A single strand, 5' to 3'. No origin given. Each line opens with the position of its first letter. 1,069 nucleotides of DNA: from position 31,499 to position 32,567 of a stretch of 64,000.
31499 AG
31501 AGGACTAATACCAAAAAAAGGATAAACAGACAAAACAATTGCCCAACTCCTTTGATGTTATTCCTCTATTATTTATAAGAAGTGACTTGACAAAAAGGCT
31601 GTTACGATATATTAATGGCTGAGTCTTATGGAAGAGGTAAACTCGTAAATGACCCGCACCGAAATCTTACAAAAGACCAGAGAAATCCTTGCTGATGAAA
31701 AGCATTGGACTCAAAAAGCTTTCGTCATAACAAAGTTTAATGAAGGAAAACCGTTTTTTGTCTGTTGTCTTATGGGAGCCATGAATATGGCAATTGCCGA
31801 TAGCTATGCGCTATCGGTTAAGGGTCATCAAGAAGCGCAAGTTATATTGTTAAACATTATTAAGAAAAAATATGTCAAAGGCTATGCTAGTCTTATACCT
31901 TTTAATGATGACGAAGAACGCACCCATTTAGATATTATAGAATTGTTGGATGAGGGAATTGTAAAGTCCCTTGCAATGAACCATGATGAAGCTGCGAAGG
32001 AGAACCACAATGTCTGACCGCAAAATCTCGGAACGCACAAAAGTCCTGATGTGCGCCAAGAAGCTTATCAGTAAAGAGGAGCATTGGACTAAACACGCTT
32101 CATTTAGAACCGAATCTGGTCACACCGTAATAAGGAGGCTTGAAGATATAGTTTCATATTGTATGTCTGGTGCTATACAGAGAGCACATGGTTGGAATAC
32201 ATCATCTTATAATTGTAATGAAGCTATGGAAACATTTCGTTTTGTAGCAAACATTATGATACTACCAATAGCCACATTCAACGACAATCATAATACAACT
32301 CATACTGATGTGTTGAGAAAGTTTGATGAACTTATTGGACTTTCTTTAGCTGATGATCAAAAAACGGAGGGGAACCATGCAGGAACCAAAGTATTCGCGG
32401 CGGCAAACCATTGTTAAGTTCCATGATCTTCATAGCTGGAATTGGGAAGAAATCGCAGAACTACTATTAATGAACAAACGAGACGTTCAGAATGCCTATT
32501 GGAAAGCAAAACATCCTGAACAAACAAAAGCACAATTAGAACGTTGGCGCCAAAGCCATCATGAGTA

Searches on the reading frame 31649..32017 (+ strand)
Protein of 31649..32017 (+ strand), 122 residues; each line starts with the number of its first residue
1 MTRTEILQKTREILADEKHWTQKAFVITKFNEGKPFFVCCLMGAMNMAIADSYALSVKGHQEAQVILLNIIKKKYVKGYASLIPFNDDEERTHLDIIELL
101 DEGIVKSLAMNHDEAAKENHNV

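Call 4: search_protein_families(library=pfam, proteins=[window:31649-32017:+], max_evalue=1)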
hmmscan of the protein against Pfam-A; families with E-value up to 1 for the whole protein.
window:31649-32017:+ (122 aa): 2 families
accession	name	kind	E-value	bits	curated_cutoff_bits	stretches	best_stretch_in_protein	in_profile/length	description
PF19698.5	DUF6197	-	2.9e-13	50.5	24.6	1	4-103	7-108/111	Family of unknown function (DUF6197)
PF07468.17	Agglutinin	-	0.06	13.9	25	0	21-46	115-140/154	Agglutinin domain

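Call 5: search_protein_families(library=phrogs, proteins=[window:31649-32017:+], max_evalue=0.1)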
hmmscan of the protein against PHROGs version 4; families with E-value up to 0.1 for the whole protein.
window:31649-32017:+ (122 aa): 4 families
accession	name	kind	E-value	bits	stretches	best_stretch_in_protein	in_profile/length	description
phrog_762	-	unknown function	1.8e-07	31.9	1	1-104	42-148/281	-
phrog_11487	-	unknown function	0.024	15.8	1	7-105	33-119/134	-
phrog_13109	-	unknown function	0.032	14.9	1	4-102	65-155/165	-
phrog_22087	-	unknown function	0.07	14.4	1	34-106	34-105/126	-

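Call 22: search_protein_families(library=ncbifam, proteins=[window:31649-32017:+], max_evalue=1)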
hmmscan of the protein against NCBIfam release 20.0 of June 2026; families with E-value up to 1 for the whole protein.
window:31649-32017:+ (122 aa): 0 families

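Call 65: search_protein_families(library=padloc, proteins=[window:31649-32017:+], max_evalue=0.01)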
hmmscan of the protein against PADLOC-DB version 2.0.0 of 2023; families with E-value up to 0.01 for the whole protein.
window:31649-32017:+ (122 aa): 0 families

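Call 104: find_related_loci(query=window:31649-32017:+, collection=viral_contigs, flank=2000)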
Query window:31649-32017:+ (122 aa) in viral_contigs; peptide patterns used: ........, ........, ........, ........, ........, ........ (x = any residue, [..] = any of these).
7 stretches matched a pattern, but none encodes a relative of the query by tblastn (E <= 1e-3).

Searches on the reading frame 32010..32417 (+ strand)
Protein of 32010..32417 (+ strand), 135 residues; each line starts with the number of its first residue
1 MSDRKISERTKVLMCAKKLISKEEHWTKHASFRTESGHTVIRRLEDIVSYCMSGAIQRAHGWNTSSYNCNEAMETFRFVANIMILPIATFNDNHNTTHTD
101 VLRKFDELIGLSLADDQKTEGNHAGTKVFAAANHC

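Call 4: search_protein_families(library=pfam, proteins=[window:32010-32417:+], max_evalue=1)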
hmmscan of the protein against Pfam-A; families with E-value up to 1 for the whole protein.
window:32010-32417:+ (135 aa): 1 family
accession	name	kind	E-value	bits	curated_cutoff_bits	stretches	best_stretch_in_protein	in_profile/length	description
PF19698.5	DUF6197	-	9.8e-11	42.4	24.6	1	11-109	8-109/111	Family of unknown function (DUF6197)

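Call 5: search_protein_families(library=phrogs, proteins=[window:32010-32417:+], max_evalue=0.1)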
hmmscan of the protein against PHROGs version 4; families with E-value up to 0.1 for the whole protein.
window:32010-32417:+ (135 aa): 3 families
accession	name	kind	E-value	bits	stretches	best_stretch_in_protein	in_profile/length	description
phrog_762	-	unknown function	2.7e-06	28.1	1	11-109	46-148/281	-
phrog_28924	-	unknown function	0.015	14.7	0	79-123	191-235/769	-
phrog_11487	-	unknown function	0.017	16.3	1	12-109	32-118/134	-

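Call 22: search_protein_families(library=ncbifam, proteins=[window:32010-32417:+], max_evalue=1)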
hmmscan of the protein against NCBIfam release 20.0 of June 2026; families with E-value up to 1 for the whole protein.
window:32010-32417:+ (135 aa): 0 families

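Call 65: search_protein_families(library=padloc, proteins=[window:32010-32417:+], max_evalue=0.01)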
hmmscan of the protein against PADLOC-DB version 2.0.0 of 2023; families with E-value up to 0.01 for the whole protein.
window:32010-32417:+ (135 aa): 0 families
